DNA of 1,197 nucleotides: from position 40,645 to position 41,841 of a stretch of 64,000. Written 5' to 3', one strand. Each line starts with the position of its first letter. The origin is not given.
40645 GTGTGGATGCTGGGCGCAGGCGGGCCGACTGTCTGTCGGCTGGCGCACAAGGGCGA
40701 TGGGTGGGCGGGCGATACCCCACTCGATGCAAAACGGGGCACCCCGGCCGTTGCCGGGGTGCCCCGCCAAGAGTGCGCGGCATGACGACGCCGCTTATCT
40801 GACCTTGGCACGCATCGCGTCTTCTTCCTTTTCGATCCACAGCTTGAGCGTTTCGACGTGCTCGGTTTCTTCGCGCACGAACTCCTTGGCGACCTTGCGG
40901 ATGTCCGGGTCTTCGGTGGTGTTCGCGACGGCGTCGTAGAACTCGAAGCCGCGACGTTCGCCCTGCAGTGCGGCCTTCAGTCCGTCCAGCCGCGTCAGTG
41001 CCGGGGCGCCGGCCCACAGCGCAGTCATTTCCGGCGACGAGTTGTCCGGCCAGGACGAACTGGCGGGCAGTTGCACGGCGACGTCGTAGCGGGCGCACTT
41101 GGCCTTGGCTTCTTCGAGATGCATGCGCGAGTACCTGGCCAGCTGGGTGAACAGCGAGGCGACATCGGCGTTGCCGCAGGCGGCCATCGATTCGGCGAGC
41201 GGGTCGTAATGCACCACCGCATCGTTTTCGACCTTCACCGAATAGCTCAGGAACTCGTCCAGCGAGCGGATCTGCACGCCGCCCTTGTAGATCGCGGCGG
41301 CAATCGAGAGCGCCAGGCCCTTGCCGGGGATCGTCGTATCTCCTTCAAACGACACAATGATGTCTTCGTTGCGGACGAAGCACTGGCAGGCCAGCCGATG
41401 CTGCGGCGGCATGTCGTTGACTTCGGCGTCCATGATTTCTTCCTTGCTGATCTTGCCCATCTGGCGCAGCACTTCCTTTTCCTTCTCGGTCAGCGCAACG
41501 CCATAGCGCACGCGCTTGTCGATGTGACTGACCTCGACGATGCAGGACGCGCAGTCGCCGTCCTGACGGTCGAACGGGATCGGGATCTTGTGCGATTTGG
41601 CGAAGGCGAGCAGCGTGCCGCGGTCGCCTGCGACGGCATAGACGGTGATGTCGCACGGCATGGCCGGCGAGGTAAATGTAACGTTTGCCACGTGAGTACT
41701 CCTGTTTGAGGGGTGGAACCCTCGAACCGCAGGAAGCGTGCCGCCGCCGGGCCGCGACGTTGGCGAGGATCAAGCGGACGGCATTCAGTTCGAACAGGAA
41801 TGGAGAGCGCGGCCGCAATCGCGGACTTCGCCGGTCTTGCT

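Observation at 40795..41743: FeSII (Shethna protein II)-rubrerythrin fusion under a sigma54 promoter, with one Fe-S cysteine mutated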

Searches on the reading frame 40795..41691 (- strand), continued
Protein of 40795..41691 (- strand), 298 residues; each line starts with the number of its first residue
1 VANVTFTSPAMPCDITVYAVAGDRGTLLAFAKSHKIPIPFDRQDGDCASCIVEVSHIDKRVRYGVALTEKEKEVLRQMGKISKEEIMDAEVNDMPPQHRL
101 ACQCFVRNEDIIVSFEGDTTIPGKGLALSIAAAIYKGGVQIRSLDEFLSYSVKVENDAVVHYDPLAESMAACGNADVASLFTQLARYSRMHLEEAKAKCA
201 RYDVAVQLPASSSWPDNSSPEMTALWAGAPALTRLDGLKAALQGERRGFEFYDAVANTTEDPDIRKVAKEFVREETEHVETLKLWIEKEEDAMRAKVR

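Call 58: search_protein_families(library=ncbifam, proteins=[L050:5535-7127:-, L018:420-1883:-, L064:17609-18826:-, L058:14484-14972:-, L058:14947-15489:-, L047:6010-6837:-, L083:9562-10008:+, L059:880-1284:-, L064:16425-17612:-, L053:2311-2664:+], max_evalue=0.00001)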
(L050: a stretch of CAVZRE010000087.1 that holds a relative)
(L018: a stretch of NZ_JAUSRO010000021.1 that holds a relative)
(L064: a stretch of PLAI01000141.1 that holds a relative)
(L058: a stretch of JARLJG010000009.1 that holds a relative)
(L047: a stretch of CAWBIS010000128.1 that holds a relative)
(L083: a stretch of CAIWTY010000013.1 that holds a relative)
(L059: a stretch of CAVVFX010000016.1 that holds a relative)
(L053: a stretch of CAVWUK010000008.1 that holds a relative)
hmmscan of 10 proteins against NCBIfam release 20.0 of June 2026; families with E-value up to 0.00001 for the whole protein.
L050:5535-7127:- (530 aa): 9 families
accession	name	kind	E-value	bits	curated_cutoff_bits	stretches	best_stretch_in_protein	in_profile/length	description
TIGR01290.1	nifB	equivalog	4.1e-210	698.1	343.65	1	64-499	3-437/441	nitrogenase cofactor biosynthesis protein NifB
TIGR02663.1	nifX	equivalog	1.2e-15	58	112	1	398-494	3-98/119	nitrogen fixation protein NifX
TIGR02666.1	moaA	equivalog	1.3e-14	53.9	284.05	1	86-280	11-187/336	GTP 3',8-cyclase MoaA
TIGR04317.1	W_rSAM_matur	equivalog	1.9e-11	43.7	380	1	84-208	3-116/349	tungsten cofactor oxidoreductase radical SAM maturase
TIGR02668.1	moaA_archaeal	equivalog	6.7e-10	38.4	325.25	1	87-283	12-184/303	GTP 3',8-cyclase MoaA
NF001199.0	PRK00164.2-1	equivalog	1.6e-07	30.7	231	1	87-281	14-183/308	GTP 3',8-cyclase MoaA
NF041707.1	rSAM_YhhB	equivalog_domain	8e-07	28.3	445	1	89-203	6-121/369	cyclophane-forming radical SAM/SPASM peptide maturase YhhB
NF038283.1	viperin_w_prok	equivalog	9e-07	28.3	180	1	92-213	9-125/281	viperin family antiviral radical SAM protein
TIGR03278.1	methan_mark_10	equivalog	7.7e-06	25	350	0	92-322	32-245/404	methyl coenzyme M reductase-arginine methyltransferase Mmp10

L018:420-1883:- (487 aa): 12 families
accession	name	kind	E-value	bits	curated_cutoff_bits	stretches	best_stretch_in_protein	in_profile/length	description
TIGR01282.1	nifD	equivalog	2.7e-262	870.4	653.55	1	15-483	1-466/466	nitrogenase molybdenum-iron protein alpha chain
TIGR01862.1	N2-ase-Ialpha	subfamily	7.6e-188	624.6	486.05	1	31-477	2-443/444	nitrogenase component I subunit alpha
TIGR01283.1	nifE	equivalog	1.3e-117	393.2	505.1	1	28-480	10-454/459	nitrogenase iron-molybdenum cofactor biosynthesis protein NifE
TIGR01284.1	alt_nitrog_alph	subfamily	1.3e-112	376.6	512.8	1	31-479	12-452/457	nitrogenase subunit alpha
NF011047.0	PRK14477.1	equivalog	1e-92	311.5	1229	1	48-485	21-454/917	bifunctional nitrogenase iron-molybdenum cofactor biosynthesis protein NifEN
TIGR01860.1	VNFD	equivalog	3.9e-92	309.3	823.1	1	43-480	28-455/461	nitrogenase vanadium-iron protein, alpha chain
TIGR01861.1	ANFD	equivalog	6.4e-85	285.5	873.8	1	23-480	12-456/513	nitrogenase iron-iron protein, alpha chain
TIGR01278.1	DPOR_BchB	equivalog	1.2e-10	40.9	490.35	1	116-442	57-381/512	ferredoxin:protochlorophyllide reductase (ATP-dependent) subunit B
NF002789.0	PRK02910.1-3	equivalog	2.4e-09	36.6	509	1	227-445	156-392/535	ferredoxin:protochlorophyllide reductase (ATP-dependent) subunit B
TIGR02931.1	anfK_nitrog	equivalog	4.1e-06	25.8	853.85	1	57-190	13-145/461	Fe-only nitrogenase subunit beta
TIGR03282.1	methan_mark_13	equivalog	4.8e-06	25.8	268.4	1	81-172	22-102/352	Ni-sirohydrochlorin a,c-diamide reductive cyclase catalytic subunit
TIGR02932.1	vnfK_nitrog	equivalog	4.9e-06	25.7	873.95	1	61-219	14-170/457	V-containing nitrogenase subunit beta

L064:17609-18826:- (405 aa): 21 families
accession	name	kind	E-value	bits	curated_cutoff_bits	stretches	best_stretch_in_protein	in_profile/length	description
TIGR03402.1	FeS_nifS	equivalog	2.6e-188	625.5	530.75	1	9-389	1-379/379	cysteine desulfurase NifS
TIGR03403.1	nifS_epsilon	equivalog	4.4e-121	404.3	587.7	1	9-387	1-380/382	NifS family cysteine desulfurase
NF010611.0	PRK14012.1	equivalog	6.8e-118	394.1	548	1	8-393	6-392/406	IscS subfamily cysteine desulfurase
TIGR02006.1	IscS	equivalog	4.9e-113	378.2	643.2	1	8-392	4-387/402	IscS subfamily cysteine desulfurase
TIGR03235.1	DNA_S_dndA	equivalog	1.5e-105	353.3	480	1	10-360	1-353/353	cysteine desulfurase DndA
NF002806.0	PRK02948.1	subfamily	2.3e-80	270.4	304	1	9-382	2-374/381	IscS subfamily cysteine desulfurase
TIGR01979.1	sufS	subfamily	4.5e-49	167.4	475.1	1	5-380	16-399/403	SufS family cysteine desulfurase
TIGR01977.1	am_tr_V_EF2568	hypoth_equivalog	4.7e-42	144.3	377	1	9-376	1-373/376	cysteine desulfurase family protein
NF041166.1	f2_encap_cargo1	exception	2.7e-37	129.2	800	1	5-223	243-463/623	family 2A encapsulin nanocompartment cargo protein cysteine desulfurase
NF008126.0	PRK10874.1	equivalog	3.1e-28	99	607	1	7-383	19-399/401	cysteine desulfurase CsdA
NF006791.0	PRK09295.1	equivalog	2.2e-27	96.2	661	1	5-222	21-240/406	cysteine desulfurase SufS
TIGR01976.1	am_tr_V_VC1184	hypoth_equivalog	6.1e-27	94.9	352.35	1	5-222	16-233/401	cysteine desulfurase-like protein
TIGR03392.1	FeS_syn_CsdA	equivalog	8e-27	94.4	493.6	1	7-383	16-396/398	cysteine desulfurase CsdA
NF040779.1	Sec_lyase_SclA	exception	2.1e-24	86.1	525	1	10-380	2-377/378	selenocysteine lyase SclA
TIGR04343.1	egtE_PLP_lyase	equivalog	2e-12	46.6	400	1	51-223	55-218/370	ergothioneine biosynthesis PLP-dependent enzyme EgtE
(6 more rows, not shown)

L058:14484-14972:- (162 aa): 1 family
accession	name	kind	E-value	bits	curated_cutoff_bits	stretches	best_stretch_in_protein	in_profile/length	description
TIGR02935.1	TIGR02935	hypoth_equivalog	6.7e-69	230.5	132.05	1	20-158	1-139/140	NifX-associated nitrogen fixation protein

L058:14947-15489:- (180 aa): 2 families
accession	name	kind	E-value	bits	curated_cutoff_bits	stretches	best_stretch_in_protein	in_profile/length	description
TIGR02663.1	nifX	equivalog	6.7e-51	171.7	112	1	45-163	1-119/119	nitrogen fixation protein NifX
TIGR01290.1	nifB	equivalog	1.3e-10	40.6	343.65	1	40-140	325-430/441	nitrogenase cofactor biosynthesis protein NifB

L047:6010-6837:- (275 aa): 0 families

L083:9562-10008:+ (148 aa): 2 families
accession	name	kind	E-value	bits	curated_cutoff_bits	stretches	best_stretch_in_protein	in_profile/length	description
TIGR01616.1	nitro_assoc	hypoth_equivalog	1.1e-46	158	109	1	2-126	1-125/126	nitrogenase-associated protein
TIGR01617.1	arsC_related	subfamily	2.2e-08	34.4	75.05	1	5-111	2-113/117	Spx/MgsR family RNA polymerase-binding regulatory protein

L059:880-1284:- (134 aa): 6 families
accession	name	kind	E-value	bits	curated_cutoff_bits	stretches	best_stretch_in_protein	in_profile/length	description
TIGR00049.1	TIGR00049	subfamily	4e-13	49.5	58.8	1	18-119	1-103/106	iron-sulfur cluster assembly accessory protein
TIGR01997.1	sufA_proteo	equivalog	6e-11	42.5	136.2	1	18-118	3-101/107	Fe-S cluster assembly scaffold SufA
TIGR02011.1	IscA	equivalog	1.3e-07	31.8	150.6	1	18-119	1-102/105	iron-sulfur cluster assembly protein IscA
NF010147.0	PRK13623.1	equivalog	2.3e-06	27.8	117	1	12-119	4-110/115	iron-sulfur cluster insertion protein ErpA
NF007050.0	PRK09504.1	equivalog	3.6e-06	27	161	1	17-118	17-118/122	Fe-S cluster assembly scaffold SufA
NF007049.0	PRK09502.1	equivalog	9.4e-06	25.7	181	0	16-119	1-104/107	iron-sulfur cluster assembly protein IscA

L064:16425-17612:- (395 aa): 26 families (the best 25 are shown)
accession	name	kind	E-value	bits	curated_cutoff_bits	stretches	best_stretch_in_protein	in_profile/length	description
TIGR02660.1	nifV_homocitr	equivalog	4.8e-139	463.7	462.9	1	12-373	2-363/365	homocitrate synthase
TIGR02090.1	LEU1_arch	subfamily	4.8e-96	322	484.75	1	13-357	2-346/363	isopropylmalate/citramalate/homocitrate synthases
NF002085.0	PRK00915.1-2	subfamily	5.6e-96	322.3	517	1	8-363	10-366/504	2-isopropylmalate synthase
NF041069.1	IPMS_Sufob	equivalog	3.5e-79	266.8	600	1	14-358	3-349/371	isopropylmalate synthase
NF002086.0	PRK00915.1-3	equivalog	2e-78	264.2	532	1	8-363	3-370/516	2-isopropylmalate synthase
TIGR02146.1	LysS_fung_arch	equivalog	2.8e-75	253.7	413.55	1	15-356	2-343/344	homocitrate synthase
TIGR00973.1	leuA_bact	equivalog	9.2e-72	242.1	598.7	1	11-363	1-365/494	2-isopropylmalate synthase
NF002088.0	PRK00915.1-5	equivalog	2e-68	231.2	697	1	10-363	2-367/514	2-isopropylmalate synthase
NF002087.0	PRK00915.1-4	equivalog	3e-68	230.6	729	1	8-350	3-357/516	2-isopropylmalate synthase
NF002084.0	PRK00915.1-1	equivalog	1.7e-55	188.6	748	1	9-341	2-346/523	2-isopropylmalate synthase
TIGR00977.1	citramal_synth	equivalog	4.1e-46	157.4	450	1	12-356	2-363/526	citramalate synthase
NF042433.1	CitmalDyn_Leptosp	equivalog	9.3e-44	149.8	950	1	7-353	3-359/514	(R)-citramalate synthase CimA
NF042434.1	IPMS_Lepto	equivalog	2.5e-37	128.7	500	1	9-359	3-370/374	2-isopropylmalate synthase LeuA2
NF006049.0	PRK08195.1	subfamily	1.8e-24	86.5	229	1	8-274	4-271/344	4-hyroxy-2-oxovalerate/4-hydroxy-2-oxopentanoic acid aldolase,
TIGR03217.1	4OH_2_O_val_ald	equivalog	1.3e-20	73.9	286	1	11-270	2-262/334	4-hydroxy-2-oxovalerate aldolase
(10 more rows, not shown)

L053:2311-2664:+ (117 aa): 2 families
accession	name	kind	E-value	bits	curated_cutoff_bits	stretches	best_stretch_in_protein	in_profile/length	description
NF002009.0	PRK00810.1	equivalog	9e-34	115.9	117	1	6-109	7-114/117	nitrogenase stabilizing/protective protein NifW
NF010702.0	PRK14102.1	equivalog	3.8e-24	85.1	115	1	11-107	9-105/108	nitrogenase-stabilizing/protective protein NifW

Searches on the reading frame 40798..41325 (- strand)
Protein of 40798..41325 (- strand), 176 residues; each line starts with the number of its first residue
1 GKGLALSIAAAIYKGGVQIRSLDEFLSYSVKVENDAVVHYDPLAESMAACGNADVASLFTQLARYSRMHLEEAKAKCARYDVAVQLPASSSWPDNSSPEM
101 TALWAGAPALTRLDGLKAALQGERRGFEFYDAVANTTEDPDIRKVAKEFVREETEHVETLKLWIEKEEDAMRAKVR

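Call 39: search_solved_structures(query=window:40798-41325:-, max_evalue=1, show_alignments=2)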
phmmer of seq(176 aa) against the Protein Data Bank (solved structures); distinct sequences matched with E-value up to 1: 13.
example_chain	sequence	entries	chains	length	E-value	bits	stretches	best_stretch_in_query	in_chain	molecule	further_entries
2oh3_A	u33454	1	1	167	2.7e-19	73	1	21-167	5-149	COG1633: Uncharacterized conserved protein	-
5fej_A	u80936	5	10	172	0.018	18.4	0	130-165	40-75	CopM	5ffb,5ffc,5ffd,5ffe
7unj_A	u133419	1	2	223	0.022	18.1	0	134-160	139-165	SP1-ZnPPaM designed chlorophyll dimer protein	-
5ffa_A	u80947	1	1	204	0.03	17.6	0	130-165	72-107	CopM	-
6xss_A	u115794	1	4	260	0.032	17.5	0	110-160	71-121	C4_nat_HFuse-7900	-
5n5e_e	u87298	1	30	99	0.071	16.4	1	114-159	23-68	PFC_05175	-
2hz8_A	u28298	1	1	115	0.28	14.5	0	119-162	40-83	De novo designed diiron protein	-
6n4n_C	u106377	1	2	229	0.32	14.3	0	129-159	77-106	Rosetta-designed danoprevir/NS3a complex reader 2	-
8f6r_A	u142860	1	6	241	0.45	13.8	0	133-162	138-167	De novo designed oligomeric protein C6-79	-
2e0z_A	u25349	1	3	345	0.49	13.7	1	115-159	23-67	Virus-like particle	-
3fse_A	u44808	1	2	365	0.53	13.6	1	101-166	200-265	two-domain protein containing DJ-1/ThiJ/PfpI-like and ferritin-like domains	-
2lfd_A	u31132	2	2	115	0.79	13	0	119-161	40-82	Diiron protein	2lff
5cwp_A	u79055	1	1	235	0.8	13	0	133-161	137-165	Designed helical repeat protein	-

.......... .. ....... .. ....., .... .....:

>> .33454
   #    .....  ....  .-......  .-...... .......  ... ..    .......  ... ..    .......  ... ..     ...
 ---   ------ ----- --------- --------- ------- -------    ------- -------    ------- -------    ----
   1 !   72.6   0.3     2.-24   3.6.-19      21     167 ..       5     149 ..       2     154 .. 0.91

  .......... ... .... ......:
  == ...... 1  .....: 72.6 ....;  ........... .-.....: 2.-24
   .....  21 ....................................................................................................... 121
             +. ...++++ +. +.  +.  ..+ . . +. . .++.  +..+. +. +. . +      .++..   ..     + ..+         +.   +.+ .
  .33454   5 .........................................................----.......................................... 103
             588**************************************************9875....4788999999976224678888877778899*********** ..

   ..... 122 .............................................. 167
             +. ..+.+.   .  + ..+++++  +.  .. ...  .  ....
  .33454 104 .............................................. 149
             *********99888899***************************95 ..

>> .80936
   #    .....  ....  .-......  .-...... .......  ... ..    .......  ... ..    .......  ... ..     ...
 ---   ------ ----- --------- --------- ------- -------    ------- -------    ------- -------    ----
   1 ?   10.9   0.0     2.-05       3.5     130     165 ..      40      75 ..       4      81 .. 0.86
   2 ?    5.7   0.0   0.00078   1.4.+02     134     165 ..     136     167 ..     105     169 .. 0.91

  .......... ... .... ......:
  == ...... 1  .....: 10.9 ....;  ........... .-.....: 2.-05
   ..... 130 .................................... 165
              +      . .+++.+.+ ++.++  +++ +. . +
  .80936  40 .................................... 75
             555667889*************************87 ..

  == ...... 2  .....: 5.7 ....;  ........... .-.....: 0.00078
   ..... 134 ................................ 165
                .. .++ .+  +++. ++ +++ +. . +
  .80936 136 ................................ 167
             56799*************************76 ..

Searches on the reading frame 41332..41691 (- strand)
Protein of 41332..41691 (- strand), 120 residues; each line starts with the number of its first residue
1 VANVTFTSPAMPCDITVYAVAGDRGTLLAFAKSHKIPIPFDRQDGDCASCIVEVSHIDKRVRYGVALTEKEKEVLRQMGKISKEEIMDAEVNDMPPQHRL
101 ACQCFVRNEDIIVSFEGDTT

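Call 74: search_protein_representatives(protein=window:41332-41691:-)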
Query: 120 residues. Proteins with E-value up to 0.001 (for the whole library): 180; up to 1e-10: 65; up to 1e-30: 8. The best 150 are listed.
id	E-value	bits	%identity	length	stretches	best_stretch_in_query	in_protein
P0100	2.4e-56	204.9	78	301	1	1-120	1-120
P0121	8.8e-56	203.1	77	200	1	1-120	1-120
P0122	5.8e-48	177.9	68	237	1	1-120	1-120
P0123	2.5e-45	169.4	72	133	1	1-106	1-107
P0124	2.6e-45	169.4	70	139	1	1-107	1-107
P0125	5.9e-38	145.7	57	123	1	1-118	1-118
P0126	1.9e-35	137.6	63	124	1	1-107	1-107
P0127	6.6e-34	132.6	69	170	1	1-91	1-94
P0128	7.2e-28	113.2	59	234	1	18-120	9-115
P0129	1.2e-25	106.0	47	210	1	1-118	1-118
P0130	2.2e-25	105.1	71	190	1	49-120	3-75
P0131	3.2e-25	104.6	49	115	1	1-115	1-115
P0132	2.4e-24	101.8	59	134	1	1-87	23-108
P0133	3.2e-24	101.4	57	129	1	26-115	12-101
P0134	3.6e-24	101.2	66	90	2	61-115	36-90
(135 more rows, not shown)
